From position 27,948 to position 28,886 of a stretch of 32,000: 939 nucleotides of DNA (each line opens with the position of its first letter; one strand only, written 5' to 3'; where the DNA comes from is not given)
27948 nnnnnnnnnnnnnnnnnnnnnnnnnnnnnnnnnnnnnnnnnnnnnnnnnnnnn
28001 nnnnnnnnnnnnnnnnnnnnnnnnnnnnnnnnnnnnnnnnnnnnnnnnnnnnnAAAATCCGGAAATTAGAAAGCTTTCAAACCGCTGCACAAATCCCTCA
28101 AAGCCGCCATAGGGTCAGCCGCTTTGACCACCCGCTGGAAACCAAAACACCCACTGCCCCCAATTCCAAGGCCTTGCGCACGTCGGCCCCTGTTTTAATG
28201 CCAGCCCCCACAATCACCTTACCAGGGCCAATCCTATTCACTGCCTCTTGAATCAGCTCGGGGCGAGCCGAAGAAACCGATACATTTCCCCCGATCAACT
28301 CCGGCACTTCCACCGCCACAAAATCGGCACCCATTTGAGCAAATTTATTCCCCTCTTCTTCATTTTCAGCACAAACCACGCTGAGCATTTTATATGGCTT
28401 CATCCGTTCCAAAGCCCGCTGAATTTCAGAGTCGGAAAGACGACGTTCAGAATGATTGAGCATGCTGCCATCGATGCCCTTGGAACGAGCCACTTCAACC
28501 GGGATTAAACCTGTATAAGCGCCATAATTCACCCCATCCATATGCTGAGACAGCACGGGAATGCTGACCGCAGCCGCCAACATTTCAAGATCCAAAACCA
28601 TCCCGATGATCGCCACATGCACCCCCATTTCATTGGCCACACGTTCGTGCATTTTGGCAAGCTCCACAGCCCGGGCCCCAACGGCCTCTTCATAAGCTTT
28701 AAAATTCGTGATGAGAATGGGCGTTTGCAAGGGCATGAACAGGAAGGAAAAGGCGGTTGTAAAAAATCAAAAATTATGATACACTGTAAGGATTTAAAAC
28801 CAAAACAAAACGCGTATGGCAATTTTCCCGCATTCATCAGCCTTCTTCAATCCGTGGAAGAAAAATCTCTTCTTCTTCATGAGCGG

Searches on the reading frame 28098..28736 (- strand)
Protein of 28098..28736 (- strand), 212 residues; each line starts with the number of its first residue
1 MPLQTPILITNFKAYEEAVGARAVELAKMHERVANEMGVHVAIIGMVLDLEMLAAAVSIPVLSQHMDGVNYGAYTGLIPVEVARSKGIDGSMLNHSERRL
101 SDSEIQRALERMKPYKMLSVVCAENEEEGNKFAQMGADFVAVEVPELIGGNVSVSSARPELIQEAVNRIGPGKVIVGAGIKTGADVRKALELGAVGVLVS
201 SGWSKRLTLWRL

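Call 5: search_protein_families(library=ncbifam, proteins=[window:28098-28736:-], max_evalue=0.01)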
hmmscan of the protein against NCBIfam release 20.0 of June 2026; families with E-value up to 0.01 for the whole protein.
window:28098-28736:- (212 aa): 8 families
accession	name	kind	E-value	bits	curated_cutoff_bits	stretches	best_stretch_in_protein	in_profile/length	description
NF003302.0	PRK04302.1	subfamily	2e-65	220.7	132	1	4-205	2-207/223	triose-phosphate isomerase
TIGR00419.1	tim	equivalog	3.9e-39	134.8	130.6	1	8-203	2-224/228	triose-phosphate isomerase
NF010569.0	PRK13962.1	equivalog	3.6e-06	25.4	883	1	4-149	397-546/645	bifunctional phosphoglycerate kinase/triosephosphate isomerase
NF000722.0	PRK00042.2-1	equivalog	0.00014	21.2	293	1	45-109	46-110/256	triose-phosphate isomerase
NF001369.0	PRK00278.1-1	equivalog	0.00017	20.8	329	1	45-202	99-243/271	indole-3-glycerol phosphate synthase TrpC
NF002231.0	PRK01130.1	subfamily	0.00033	19.8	189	1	98-201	108-211/230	putative N-acetylmannosamine-6-phosphate 2-epimerase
NF008398.0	PRK11197.1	subfamily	0.0037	16.1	376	1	127-203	257-332/381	L-lactate dehydrogenase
TIGR03966.1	actino_HemFlav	equivalog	0.004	15.9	470.85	1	134-202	266-333/385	pre-mycofactocin synthase MftD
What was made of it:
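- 28098..28736 (-): tpiA, the divergent neighbour. It keeps this position in every related locus examined. NF003302 at 2e-65 (call 5).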
